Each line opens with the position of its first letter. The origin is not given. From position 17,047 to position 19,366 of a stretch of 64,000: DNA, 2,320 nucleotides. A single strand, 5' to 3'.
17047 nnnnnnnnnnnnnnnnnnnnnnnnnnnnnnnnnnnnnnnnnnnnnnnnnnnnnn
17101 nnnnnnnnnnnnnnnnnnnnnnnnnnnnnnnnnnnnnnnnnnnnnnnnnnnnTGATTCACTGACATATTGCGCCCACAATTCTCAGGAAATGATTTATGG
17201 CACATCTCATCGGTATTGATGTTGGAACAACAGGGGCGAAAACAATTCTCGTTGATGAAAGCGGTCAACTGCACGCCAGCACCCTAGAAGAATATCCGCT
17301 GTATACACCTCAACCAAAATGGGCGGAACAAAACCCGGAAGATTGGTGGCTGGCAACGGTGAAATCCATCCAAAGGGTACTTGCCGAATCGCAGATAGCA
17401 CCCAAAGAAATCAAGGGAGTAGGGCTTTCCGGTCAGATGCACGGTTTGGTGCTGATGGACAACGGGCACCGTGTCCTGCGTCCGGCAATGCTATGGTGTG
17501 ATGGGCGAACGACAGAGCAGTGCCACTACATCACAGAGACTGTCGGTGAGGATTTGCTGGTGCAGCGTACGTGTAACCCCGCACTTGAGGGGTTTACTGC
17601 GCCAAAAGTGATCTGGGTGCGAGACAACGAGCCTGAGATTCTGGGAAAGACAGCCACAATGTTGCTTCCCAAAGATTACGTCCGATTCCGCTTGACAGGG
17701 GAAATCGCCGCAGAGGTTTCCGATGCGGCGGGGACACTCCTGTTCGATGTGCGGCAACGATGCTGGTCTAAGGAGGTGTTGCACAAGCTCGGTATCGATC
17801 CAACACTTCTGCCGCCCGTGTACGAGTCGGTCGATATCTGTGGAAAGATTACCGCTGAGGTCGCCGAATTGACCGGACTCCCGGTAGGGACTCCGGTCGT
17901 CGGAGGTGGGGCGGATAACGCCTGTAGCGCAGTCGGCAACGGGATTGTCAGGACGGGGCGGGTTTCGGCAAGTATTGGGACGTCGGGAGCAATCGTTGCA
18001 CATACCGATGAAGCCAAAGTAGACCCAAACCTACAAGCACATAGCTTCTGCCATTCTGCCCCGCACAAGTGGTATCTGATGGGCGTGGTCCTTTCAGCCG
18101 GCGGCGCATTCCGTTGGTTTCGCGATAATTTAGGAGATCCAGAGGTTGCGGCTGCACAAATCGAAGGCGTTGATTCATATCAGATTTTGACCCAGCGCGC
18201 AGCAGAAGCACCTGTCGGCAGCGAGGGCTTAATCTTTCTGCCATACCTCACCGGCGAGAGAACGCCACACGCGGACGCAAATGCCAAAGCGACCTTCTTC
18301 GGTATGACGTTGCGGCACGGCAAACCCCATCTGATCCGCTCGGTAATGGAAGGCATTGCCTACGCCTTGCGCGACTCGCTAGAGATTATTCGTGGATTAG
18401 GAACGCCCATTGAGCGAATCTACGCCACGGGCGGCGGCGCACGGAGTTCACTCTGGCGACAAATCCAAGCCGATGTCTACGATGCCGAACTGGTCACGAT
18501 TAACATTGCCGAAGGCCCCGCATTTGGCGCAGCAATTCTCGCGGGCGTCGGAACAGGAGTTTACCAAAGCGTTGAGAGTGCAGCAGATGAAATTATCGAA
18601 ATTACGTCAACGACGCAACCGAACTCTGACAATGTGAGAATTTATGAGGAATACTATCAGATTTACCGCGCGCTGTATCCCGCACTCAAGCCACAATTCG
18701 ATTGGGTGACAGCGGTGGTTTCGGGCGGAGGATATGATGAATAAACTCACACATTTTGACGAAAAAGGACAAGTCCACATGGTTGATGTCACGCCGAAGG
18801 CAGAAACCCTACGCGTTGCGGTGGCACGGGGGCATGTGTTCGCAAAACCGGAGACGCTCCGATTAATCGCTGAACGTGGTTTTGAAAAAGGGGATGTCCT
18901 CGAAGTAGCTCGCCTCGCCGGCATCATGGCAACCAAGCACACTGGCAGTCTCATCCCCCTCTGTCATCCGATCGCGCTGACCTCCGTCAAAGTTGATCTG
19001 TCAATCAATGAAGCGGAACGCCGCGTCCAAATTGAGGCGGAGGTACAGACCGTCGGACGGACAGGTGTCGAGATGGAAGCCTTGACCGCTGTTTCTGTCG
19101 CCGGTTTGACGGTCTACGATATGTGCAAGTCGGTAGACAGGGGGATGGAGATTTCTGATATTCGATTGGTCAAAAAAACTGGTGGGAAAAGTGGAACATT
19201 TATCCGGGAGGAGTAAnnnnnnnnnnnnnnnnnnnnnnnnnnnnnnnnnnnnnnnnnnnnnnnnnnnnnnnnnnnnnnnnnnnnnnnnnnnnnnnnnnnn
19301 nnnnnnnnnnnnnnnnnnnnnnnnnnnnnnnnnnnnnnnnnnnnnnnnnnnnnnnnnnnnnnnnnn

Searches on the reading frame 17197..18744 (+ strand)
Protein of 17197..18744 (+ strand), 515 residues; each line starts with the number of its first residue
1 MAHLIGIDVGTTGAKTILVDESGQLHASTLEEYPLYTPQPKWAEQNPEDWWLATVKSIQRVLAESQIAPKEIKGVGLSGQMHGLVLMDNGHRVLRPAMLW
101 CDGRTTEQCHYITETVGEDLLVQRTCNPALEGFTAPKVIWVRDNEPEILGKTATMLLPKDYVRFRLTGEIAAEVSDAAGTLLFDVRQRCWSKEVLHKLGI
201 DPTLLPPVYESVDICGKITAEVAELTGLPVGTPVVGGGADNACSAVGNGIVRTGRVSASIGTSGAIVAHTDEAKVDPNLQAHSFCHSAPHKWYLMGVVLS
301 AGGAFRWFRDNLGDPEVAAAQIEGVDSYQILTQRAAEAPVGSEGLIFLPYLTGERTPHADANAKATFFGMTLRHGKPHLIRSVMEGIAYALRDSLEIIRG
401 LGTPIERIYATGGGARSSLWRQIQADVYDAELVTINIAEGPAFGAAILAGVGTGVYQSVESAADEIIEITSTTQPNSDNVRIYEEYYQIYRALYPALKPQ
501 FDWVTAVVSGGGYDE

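Call 89: search_protein_families(library=pfam, proteins=[window:17197-18744:+], max_evalue=0.00001)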
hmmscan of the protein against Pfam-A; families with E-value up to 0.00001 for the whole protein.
window:17197-18744:+ (515 aa): 2 families
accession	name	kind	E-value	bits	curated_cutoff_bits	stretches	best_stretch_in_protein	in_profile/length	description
PF00370.27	FGGY_N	-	1.2e-73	248.2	28.8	1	4-247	2-245/245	FGGY family of carbohydrate kinases, N-terminal domain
PF02782.22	FGGY_C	-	3.1e-38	132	27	1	257-451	2-196/198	FGGY family of carbohydrate kinases, C-terminal domain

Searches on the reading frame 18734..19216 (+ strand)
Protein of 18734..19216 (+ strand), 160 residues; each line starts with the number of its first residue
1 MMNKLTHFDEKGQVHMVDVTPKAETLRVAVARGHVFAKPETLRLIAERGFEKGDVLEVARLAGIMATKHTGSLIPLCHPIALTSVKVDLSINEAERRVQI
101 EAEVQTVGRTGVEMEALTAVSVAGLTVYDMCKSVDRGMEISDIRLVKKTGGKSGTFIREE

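Call 89: search_protein_families(library=pfam, proteins=[window:18734-19216:+], max_evalue=0.00001)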
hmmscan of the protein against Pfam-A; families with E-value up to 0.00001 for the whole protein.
window:18734-19216:+ (160 aa): 1 family
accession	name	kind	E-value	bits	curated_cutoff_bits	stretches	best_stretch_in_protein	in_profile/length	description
PF01967.27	MoaC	-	1.8e-58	196.8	27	1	16-151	1-136/136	MoaC family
